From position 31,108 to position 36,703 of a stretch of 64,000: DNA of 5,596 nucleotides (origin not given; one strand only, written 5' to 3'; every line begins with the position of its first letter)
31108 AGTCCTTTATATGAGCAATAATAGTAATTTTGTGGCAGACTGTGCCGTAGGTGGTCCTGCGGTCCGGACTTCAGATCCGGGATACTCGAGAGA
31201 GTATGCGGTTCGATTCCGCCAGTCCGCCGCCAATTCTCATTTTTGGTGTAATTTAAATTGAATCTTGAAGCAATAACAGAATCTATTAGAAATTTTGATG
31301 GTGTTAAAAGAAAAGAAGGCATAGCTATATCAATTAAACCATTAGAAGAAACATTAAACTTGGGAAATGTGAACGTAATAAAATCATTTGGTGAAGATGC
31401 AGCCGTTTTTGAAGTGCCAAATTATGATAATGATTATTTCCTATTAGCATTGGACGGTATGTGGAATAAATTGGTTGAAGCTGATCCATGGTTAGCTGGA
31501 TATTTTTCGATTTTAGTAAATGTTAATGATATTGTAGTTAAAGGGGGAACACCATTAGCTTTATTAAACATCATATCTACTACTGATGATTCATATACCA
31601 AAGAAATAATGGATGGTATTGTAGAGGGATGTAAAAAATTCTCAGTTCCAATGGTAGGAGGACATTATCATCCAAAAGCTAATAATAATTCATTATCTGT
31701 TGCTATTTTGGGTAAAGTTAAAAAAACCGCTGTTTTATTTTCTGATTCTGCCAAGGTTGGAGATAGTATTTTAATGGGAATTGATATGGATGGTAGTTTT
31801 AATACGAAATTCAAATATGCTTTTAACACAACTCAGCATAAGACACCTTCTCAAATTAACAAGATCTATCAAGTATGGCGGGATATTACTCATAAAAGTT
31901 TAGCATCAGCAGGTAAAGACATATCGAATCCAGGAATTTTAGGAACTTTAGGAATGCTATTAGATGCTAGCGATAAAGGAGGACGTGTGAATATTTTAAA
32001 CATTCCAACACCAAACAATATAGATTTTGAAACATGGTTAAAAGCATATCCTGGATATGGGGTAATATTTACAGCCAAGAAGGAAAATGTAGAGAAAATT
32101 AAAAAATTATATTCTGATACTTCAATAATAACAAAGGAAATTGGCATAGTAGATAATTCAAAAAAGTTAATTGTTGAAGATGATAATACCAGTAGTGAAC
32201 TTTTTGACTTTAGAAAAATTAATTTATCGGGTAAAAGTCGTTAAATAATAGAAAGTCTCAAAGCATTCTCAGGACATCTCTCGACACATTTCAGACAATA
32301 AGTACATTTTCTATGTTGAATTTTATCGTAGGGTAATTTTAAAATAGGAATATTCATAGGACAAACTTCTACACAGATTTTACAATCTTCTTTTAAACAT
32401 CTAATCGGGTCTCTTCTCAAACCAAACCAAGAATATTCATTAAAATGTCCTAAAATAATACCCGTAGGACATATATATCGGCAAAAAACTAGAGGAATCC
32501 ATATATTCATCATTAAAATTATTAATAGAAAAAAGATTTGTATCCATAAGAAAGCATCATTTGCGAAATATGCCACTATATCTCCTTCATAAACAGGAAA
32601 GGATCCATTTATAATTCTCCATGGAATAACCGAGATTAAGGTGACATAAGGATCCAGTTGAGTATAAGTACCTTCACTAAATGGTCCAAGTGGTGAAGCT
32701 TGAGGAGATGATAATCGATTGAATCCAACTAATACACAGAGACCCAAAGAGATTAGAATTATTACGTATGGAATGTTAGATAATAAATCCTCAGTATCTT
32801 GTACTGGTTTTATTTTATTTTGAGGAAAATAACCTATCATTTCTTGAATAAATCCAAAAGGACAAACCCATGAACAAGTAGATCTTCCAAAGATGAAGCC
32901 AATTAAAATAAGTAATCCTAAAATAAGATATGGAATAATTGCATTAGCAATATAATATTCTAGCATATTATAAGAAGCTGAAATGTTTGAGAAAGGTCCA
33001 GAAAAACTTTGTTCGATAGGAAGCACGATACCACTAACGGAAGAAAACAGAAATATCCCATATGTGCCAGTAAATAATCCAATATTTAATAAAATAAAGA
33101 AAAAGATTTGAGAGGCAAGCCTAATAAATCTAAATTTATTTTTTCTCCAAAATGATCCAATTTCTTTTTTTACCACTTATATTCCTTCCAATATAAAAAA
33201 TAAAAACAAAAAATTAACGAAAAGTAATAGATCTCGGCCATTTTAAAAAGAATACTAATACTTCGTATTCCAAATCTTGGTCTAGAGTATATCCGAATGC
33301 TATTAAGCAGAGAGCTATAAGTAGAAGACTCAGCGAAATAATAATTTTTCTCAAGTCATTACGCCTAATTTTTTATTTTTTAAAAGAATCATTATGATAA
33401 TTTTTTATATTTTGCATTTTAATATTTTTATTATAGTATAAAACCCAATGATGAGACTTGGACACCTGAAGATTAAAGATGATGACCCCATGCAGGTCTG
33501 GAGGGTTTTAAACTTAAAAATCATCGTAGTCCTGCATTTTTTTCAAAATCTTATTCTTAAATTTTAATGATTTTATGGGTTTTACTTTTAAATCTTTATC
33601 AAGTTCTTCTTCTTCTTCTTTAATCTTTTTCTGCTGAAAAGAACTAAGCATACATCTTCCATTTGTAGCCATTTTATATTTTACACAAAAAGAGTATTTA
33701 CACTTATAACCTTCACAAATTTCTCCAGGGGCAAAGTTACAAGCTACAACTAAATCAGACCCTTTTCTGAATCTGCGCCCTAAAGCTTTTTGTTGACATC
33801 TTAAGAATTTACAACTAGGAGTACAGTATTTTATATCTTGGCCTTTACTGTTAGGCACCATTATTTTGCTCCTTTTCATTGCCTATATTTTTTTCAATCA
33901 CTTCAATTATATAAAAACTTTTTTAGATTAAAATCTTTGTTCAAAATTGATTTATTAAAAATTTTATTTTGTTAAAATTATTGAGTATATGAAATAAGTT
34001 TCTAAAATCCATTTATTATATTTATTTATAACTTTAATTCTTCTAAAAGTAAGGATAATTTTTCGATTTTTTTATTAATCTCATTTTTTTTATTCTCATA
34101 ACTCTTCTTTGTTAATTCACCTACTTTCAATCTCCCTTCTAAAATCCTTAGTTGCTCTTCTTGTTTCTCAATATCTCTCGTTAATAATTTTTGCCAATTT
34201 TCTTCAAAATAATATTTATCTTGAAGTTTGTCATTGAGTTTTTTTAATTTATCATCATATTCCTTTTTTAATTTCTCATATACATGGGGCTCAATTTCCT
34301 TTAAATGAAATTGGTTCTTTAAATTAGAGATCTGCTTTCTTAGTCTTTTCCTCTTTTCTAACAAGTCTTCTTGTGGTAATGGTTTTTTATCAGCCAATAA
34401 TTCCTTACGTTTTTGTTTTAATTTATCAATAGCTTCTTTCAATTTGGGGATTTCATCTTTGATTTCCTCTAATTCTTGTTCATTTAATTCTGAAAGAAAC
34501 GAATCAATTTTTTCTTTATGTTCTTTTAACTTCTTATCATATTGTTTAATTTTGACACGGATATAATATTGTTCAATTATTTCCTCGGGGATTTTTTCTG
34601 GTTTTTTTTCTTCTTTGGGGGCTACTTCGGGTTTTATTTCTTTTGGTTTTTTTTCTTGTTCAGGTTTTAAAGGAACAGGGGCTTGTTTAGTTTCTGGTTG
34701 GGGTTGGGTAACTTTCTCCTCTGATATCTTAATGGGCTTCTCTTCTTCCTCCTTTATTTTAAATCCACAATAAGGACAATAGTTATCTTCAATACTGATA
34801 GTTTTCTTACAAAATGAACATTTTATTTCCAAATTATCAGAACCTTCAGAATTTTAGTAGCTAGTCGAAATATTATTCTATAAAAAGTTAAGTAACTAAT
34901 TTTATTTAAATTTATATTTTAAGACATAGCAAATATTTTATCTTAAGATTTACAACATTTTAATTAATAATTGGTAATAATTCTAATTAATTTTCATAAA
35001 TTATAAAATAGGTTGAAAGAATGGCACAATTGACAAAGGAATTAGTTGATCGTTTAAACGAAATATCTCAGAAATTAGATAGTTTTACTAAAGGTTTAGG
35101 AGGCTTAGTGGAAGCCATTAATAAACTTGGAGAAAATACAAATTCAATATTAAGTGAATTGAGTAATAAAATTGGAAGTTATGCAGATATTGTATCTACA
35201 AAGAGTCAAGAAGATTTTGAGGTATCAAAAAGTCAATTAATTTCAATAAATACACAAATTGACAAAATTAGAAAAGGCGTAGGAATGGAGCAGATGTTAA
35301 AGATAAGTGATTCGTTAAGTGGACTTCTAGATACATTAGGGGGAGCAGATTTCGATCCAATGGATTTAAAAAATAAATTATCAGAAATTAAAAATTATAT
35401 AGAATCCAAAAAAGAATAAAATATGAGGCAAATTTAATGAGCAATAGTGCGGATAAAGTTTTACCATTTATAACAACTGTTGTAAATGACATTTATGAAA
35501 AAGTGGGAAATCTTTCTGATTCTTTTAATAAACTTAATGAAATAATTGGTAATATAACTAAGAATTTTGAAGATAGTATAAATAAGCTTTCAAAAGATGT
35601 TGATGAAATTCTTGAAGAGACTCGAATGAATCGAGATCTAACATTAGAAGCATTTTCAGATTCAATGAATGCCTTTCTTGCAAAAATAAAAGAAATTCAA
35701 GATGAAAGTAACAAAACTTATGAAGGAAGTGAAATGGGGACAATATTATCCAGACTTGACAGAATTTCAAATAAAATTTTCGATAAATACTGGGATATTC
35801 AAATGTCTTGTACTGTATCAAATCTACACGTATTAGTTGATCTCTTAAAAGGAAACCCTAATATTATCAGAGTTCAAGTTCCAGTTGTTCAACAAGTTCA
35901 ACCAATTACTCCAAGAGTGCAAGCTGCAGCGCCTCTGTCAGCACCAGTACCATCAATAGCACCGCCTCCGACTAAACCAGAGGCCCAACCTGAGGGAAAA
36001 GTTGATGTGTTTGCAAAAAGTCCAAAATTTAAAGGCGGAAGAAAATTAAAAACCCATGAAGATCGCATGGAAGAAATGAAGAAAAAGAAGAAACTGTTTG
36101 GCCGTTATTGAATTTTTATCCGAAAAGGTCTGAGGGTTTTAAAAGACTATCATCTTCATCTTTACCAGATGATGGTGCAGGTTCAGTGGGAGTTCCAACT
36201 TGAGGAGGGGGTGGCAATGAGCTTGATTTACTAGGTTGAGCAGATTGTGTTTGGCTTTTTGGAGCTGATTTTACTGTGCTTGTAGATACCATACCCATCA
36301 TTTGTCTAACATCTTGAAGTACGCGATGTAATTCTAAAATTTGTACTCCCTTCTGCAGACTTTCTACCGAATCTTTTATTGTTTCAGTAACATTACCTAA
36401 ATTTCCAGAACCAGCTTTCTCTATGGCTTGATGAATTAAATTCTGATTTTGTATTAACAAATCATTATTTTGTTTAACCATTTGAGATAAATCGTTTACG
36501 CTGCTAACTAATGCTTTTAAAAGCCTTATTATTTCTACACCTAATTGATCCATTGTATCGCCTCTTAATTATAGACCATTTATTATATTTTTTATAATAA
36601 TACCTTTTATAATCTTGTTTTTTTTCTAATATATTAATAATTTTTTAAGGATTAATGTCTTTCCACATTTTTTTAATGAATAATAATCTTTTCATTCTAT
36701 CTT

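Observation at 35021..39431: Six short helical proteins in three paralog pairs wrapped around a B12 radical SAM gene: candidate undescribed Asgard complex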

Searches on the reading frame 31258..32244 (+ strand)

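Call 16: search_protein_families(library=pfam, proteins=[window:31258-32244:+], max_evalue=0.01)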
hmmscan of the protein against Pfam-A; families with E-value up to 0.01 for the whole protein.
window:31258-32244:+ (328 aa): 2 families
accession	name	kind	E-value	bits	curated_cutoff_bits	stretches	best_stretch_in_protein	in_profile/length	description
PF00586.29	AIRS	-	1.9e-20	73.8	24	1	45-154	1-112/112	AIR synthase related protein, N-terminal domain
PF02769.27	AIRS_C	-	3.4e-12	47.2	23.1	1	194-307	38-154/156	AIR synthase related protein, C-terminal domain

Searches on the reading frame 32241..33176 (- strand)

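Call 16: search_protein_families(library=pfam, proteins=[window:32241-33176:-], max_evalue=0.01)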
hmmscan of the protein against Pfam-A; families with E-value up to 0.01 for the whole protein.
window:32241-33176:- (311 aa): 9 families
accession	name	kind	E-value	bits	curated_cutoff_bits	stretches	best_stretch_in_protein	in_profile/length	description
PF12801.12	Fer4_5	-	1.5e-12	47.7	22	1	82-123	5-46/48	4Fe-4S binding domain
PF00037.32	Fer4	-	1.3e-10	41.1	21.1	1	289-307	6-24/24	4Fe-4S binding domain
PF13187.11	Fer4_9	-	2.8e-08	34.1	27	2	264-305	4-51/52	4Fe-4S dicluster domain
PF12838.12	Fer4_7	-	8.7e-08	32.9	27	2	231-276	7-52/52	4Fe-4S dicluster domain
PF13484.11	Fer4_16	-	3.9e-05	24.8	30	0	290-307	1-18/66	4Fe-4S double cluster binding domain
PF12798.12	Fer4_3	-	4.8e-05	24.3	27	0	291-305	1-15/15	4Fe-4S binding domain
PF13237.11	Fer4_10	-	4.8e-05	23.7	25.5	1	254-302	3-53/53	4Fe-4S dicluster domain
PF12837.12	Fer4_6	-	0.0028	18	25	0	259-276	8-23/24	4Fe-4S binding domain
PF13746.11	Fer4_18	-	0.0072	16.9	27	0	264-302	63-96/114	4Fe-4S dicluster domain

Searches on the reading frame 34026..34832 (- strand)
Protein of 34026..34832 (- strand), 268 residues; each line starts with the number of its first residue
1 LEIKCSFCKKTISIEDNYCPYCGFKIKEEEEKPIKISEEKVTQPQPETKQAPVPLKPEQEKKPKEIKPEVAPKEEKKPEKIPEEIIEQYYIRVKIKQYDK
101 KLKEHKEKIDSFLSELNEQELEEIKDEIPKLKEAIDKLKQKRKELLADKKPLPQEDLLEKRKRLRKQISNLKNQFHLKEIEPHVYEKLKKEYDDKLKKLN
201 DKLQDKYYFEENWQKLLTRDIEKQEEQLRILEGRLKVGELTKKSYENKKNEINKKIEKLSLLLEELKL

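Call 4: search_protein_families(library=pfam, proteins=[window:34026-34832:-], max_evalue=1)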
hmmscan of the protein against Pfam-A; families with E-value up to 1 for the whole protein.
window:34026-34832:- (268 aa): 13 families
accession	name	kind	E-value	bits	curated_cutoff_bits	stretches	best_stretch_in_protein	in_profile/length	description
PF13248.11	Zn_ribbon_3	-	2.5e-05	24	27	1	2-24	2-24/26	zinc-ribbon domain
PF13240.11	Zn_Ribbon_1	-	0.0035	17.5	25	1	4-25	1-22/23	zinc-ribbon domain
PF12773.13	DZR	-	0.0036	17.9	27.3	1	3-23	25-45/45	Double zinc ribbon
PF17032.10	Zn_ribbon_15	-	0.019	16.2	28.9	1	4-23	54-73/73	zinc-ribbon family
PF10398.14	DUF2443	-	0.04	14.4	25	1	115-146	46-77/79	Protein of unknown function (DUF2443)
PF18912.6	DZR_2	-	0.079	13.2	27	1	5-29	24-49/56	Double zinc ribbon domain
PF09851.14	SHOCT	-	0.08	13.2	27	1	226-252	1-27/28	Short C-terminal domain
PF10571.15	UPF0547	-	0.18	12.4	29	1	4-24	2-22/26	Uncharacterised protein family UPF0547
PF23146.2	Zf_IFT144_1st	-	0.19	12.1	27.5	1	19-28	7-16/25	IFT144, first zinc finger domain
PF11740.13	KfrA_N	-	0.23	12.6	26.1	0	64-140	41-111/113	Plasmid replication region DNA-binding N-term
PF22638.1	FlgK_D1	-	0.43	10.6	28.6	1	101-171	48-119/233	Flagellar hook-associated protein FlgK helical domain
PF01155.25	HypA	-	0.71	10.3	28.9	1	2-24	70-94/112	Hydrogenase/urease nickel incorporation, metallochaperone, hypA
PF05549.16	Allexi_40kDa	-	0.8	9.6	26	1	114-177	66-137/271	Allexivirus 40kDa protein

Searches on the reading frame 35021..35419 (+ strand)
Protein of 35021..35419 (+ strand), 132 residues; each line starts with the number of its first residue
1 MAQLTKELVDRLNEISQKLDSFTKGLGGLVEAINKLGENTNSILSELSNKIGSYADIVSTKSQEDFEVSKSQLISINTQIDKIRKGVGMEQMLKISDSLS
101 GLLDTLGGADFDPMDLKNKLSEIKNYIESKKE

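Call 4: search_protein_families(library=pfam, proteins=[window:35021-35419:+], max_evalue=1)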
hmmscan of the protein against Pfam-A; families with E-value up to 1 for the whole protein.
window:35021-35419:+ (132 aa): 17 families
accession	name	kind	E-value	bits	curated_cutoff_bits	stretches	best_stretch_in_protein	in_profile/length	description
PF04513.17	Baculo_PEP_C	-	0.0065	17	38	1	9-114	30-123/140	Baculovirus polyhedron envelope protein, PEP, C terminus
PF06103.16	DUF948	-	0.013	16.1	37.2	1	3-53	19-69/89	Bacterial protein of unknown function (DUF948)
PF05531.17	NPV_P10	-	0.02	15.8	29.8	0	10-36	35-61/75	Nucleopolyhedrovirus P10 protein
PF03081.22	Exo70_C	-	0.028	13.9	24.1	1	7-55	75-129/372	Exo70 exocyst complex subunit C-terminal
PF18534.6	HBD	-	0.038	14.6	32.9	1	3-81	5-83/84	Helical bundle domain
PF07303.18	Occludin_ELL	-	0.041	15.1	31.2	0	12-82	24-91/101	Occludin homology domain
PF14931.11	IFT20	-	0.058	14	27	1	2-62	18-75/119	Intraflagellar transport complex B, subunit 20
PF02646.22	RmuC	-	0.058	12.9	26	1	2-48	232-279/291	RmuC family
PF22431.2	COG2p_C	-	0.062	14.2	27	0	3-49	52-98/139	COG2p C-terminal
PF08718.16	GLTP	-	0.068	13.8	25.6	0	89-130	3-45/147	Glycolipid transfer protein (GLTP)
PF23831.1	DUF7201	-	0.077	13.1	27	1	12-85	12-73/142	Coiled-coil region of unknown function (DUF7201)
PF01093.22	Clusterin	-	0.08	12.4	23.6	1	6-83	305-381/430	Clusterin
PF05549.16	Allexi_40kDa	-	0.087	12.8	26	1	5-85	61-139/271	Allexivirus 40kDa protein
PF01442.23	Apolipoprotein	-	0.13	12.3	90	1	3-73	4-75/190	Apolipoprotein A1/A4/E domain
PF06156.18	YabA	-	0.16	13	30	1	6-54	4-52/103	Initiation control protein YabA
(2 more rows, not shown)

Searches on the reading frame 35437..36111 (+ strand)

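Call 4: search_protein_families(library=pfam, proteins=[window:35437-36111:+], max_evalue=1)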
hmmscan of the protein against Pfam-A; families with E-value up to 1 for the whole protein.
window:35437-36111:+ (224 aa): 18 families
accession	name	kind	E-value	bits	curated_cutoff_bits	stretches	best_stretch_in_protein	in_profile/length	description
PF02646.22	RmuC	-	0.0025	17.4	26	1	12-68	231-284/291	RmuC family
PF04803.17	Cor1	-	0.0066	17.2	32.1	1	40-96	60-116/132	Cor1/Xlr/Xmr conserved region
PF05531.17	NPV_P10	-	0.016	16.1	29.8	0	42-89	14-63/75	Nucleopolyhedrovirus P10 protein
PF06103.16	DUF948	-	0.016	15.8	37.2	0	39-62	26-49/89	Bacterial protein of unknown function (DUF948)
PF06248.19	Zw10_N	-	0.017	16.1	26.3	1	7-72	4-61/93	Centromere/kinetochore Zw10 N-terminal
PF12998.12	ING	-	0.019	16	23.9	1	15-90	1-76/102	Inhibitor of growth proteins N-terminal histone-binding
PF04100.18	Vps53_N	-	0.027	13.9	26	1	28-108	17-97/372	Vps53, N-terminal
PF00700.27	Flagellin_C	-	0.04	14.7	23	1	22-80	17-74/86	Bacterial flagellin C-terminal helical region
PF01865.21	PhoU_div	-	0.041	13.7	24.4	1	25-116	111-203/214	Protein of unknown function DUF47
PF05478.16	Prominin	-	0.056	12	34.3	1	9-65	665-721/799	Prominin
PF04513.17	Baculo_PEP_C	-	0.06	13.8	38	1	13-62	19-68/140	Baculovirus polyhedron envelope protein, PEP, C terminus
PF19273.5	Exportin-5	-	0.093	11.1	27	1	44-146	164-254/823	Exportin-5 family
PF09687.15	PRESAN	-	0.1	13.5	23.7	1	19-96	7-90/125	Plasmodium RESA N-terminal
PF10960.13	Holin_BhlA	-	0.11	12.9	22.6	1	30-58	41-68/70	BhlA holin family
PF06009.19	Laminin_II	-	0.13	12.7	33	0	4-54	7-56/138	Laminin Domain II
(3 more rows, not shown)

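Call 17: search_protein_families(library=ncbifam, proteins=[window:35437-36111:+], max_evalue=0.01)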
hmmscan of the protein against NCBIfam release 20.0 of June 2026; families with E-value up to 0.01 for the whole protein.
window:35437-36111:+ (224 aa): 4 families
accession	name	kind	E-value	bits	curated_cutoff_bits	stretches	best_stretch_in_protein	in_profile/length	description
NF033917.0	antiphage_ZorA_4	subfamily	0.00025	20.1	500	1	15-93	250-323/413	anti-phage ZorAB system protein ZorA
TIGR03859.1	PQQ_PqqD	equivalog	0.00061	19.6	46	1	15-65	28-77/81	pyrroloquinoline quinone biosynthesis peptide chaperone PqqD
NF033915.0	antiphage_ZorA_2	subfamily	0.00081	18.6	100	1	33-113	271-350/383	anti-phage ZorAB system protein ZorA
NF043069.1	T4HPD_activ_SAM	equivalog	0.005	16.2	425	0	53-118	151-216/299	trans-4-hydroxy-L-proline dehydratase activase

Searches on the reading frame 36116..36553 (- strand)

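Call 4: search_protein_families(library=pfam, proteins=[window:36116-36553:-], max_evalue=1)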
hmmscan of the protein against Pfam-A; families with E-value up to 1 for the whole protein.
window:36116-36553:- (145 aa): 2 families
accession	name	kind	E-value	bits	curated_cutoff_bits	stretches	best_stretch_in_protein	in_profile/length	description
PF07200.18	Mod_r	-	0.19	12.2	30.1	1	11-93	17-95/146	Modifier of rudimentary (Mod(r)) protein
PF01594.21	AI-2E_transport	-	0.54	9.8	34.3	1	6-66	77-136/327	AI-2E family transporter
